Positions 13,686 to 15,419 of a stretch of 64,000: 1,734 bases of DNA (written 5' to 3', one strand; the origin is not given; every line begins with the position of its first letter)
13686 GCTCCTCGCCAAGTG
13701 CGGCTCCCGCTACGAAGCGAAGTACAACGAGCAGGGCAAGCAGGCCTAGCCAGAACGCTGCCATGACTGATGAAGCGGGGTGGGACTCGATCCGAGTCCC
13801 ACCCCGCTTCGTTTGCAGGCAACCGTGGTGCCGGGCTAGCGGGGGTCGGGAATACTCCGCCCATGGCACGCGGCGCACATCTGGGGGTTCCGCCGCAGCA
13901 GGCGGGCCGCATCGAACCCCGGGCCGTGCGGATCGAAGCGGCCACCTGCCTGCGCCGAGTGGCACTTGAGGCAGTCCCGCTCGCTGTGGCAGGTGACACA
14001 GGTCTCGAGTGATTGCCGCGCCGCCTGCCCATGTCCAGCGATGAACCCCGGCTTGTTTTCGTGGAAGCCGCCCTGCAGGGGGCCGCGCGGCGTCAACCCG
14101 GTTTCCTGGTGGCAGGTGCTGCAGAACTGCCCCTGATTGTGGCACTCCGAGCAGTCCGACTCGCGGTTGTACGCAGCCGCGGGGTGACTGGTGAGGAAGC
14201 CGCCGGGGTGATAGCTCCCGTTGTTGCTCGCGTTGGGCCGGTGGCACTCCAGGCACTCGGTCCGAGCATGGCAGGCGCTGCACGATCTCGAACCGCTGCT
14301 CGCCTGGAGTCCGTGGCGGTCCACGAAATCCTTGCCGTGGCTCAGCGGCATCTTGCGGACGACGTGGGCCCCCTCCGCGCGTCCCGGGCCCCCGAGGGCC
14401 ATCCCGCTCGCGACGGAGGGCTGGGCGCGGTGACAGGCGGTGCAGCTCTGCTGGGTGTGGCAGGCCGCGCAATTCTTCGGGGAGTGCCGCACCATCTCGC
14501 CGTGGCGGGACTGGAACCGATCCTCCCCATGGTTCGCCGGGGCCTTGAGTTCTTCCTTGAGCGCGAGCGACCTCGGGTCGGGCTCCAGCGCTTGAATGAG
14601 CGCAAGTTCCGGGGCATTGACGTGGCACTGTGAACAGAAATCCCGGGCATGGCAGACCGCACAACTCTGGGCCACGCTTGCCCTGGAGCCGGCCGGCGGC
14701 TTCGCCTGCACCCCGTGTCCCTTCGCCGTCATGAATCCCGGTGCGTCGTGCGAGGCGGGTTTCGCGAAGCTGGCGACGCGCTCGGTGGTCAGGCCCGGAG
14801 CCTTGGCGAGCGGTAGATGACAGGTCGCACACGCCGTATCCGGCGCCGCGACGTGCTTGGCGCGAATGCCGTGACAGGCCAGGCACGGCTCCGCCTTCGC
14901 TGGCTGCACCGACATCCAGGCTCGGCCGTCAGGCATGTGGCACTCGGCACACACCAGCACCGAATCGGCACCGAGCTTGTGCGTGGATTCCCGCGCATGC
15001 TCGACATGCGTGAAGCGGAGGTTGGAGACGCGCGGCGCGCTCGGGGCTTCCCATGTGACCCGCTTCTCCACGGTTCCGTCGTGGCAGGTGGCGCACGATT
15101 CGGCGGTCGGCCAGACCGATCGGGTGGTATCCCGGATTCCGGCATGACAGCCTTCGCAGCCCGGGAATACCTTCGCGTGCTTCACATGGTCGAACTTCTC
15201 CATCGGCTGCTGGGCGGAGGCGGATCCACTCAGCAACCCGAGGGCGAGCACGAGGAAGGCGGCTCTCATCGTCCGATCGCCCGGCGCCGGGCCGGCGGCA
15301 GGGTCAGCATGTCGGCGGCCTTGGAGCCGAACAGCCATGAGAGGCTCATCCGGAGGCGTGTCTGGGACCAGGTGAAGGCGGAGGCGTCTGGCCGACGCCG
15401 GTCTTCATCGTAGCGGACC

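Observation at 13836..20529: Cytochrome/beta-barrel cluster 2: lipoprotein 9-haem, NapC-like 20-haem, barrel and 16-haem genes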

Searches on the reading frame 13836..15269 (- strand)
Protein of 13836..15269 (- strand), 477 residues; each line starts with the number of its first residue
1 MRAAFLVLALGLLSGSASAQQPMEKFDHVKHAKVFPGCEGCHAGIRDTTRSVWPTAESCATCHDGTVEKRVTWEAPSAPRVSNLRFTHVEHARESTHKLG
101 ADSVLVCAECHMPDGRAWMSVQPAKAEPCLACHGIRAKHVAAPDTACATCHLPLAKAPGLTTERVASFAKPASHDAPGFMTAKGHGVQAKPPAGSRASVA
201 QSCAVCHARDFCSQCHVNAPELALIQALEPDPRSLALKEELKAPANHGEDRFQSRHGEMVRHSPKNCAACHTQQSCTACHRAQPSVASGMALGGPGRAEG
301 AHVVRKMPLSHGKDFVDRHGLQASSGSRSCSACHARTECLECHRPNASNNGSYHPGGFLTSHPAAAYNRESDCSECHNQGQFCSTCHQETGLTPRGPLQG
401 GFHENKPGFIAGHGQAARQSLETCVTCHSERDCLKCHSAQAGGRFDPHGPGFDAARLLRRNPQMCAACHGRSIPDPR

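Call 8: search_protein_families(library=pfam, proteins=[window:13836-15269:-], max_evalue=0.01)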
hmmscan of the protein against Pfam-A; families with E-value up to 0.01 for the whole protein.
window:13836-15269:- (477 aa): 3 families
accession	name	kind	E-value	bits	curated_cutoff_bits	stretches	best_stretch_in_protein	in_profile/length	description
PF22113.1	Mtrc-MtrF_II-IV_dom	-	2.2e-15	57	30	1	383-472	84-166/176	Outer membrane cytochrome MtrC/MtrF-like, domains II/IV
PF14522.11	Cytochrome_C7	-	2.5e-10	40.5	24.8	2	25-70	2-55/67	Cytochrome c7 and related cytochrome c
PF09699.15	Paired_CXXCH_1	-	1.6e-07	31.3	20.6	1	430-470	6-37/41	Doubled CXXCH motif (Paired_CXXCH_1)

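Call 9: search_protein_families(library=ncbifam, proteins=[window:13836-15269:-], max_evalue=0.01)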
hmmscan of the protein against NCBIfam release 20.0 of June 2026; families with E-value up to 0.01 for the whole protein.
window:13836-15269:- (477 aa): 2 families
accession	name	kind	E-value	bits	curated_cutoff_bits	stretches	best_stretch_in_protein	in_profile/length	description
NF041781.1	mnquin_red_QrcA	equivalog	2.8e-05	23.8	180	1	19-67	27-75/174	menaquinone reductase multiheme cytochrome c subunit QrcA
NF038038.1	cytoc_DsrJ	equivalog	0.00063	20.1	100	0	370-394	90-115/121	sulfate reduction electron transfer complex DsrMKJOP subunit DsrJ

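Call 27: search_solved_structures(query=window:13836-15269:-, max_evalue=1, show_alignments=1)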
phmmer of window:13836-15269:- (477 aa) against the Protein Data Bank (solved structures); distinct sequences matched with E-value up to 1: 6.
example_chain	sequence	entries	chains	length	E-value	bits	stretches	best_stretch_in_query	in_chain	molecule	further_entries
6lod_A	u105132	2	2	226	0.0022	20.4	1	20-141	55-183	MULTIHEME_CYTC domain-containing protein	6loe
3uiw_A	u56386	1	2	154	0.049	16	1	387-457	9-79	Glutaredoxin 2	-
7fe6_A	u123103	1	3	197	0.44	12.8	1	140-179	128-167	AvmM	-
7fe0_A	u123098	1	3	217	0.46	12.7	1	140-179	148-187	AvmM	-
7fe5_A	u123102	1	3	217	0.47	12.7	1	140-179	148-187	AvmM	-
8k9e_A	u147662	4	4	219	0.53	12.6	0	18-65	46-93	Cytochrome c7-like domain-containing protein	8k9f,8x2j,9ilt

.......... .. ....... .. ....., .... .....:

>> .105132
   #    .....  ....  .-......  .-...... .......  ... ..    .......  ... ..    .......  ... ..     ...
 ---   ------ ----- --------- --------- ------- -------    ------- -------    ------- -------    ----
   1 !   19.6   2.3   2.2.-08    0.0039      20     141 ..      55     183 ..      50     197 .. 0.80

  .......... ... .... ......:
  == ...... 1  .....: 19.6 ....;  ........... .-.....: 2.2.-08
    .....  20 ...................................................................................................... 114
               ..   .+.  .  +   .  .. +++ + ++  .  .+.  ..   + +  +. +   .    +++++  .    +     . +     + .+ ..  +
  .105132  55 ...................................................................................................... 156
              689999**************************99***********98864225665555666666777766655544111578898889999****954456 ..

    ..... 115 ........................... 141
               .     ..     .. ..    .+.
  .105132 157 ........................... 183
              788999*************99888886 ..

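Call 46: search_solved_structures(query=A4, max_evalue=1, show_alignments=0)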
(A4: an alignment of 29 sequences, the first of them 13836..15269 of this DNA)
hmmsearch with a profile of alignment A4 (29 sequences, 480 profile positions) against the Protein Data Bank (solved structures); distinct sequences matched with E-value up to 1: 9.
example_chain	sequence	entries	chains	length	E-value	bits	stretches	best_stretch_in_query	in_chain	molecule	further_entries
6lod_A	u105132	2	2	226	4.2e-08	35.8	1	27-151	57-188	MULTIHEME_CYTC domain-containing protein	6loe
8k9e_A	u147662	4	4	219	9e-07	31.4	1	23-144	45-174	Cytochrome c7-like domain-containing protein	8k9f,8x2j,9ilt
6f0k_A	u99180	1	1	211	3.2e-06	29.6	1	31-145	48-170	Cytochrome c family protein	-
2e84_A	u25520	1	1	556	3.7e-06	29.4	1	40-164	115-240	High-molecular-weight cytochrome c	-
3bxu_A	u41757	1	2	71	0.0023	20.1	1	23-69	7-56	Cytochrome c3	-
8bcx_A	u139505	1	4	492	0.34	13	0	105-164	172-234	Nitrite reductase (cytochrome; ammonia-forming)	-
7tfs_A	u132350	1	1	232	0.5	12.5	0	106-139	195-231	Cytochrome c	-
3h4n_A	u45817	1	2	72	0.55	12.3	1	23-69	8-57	Cytochrome c7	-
1jni_A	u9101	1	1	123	0.96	11.5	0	340-382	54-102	DIHEME CYTOCHROME C NAPB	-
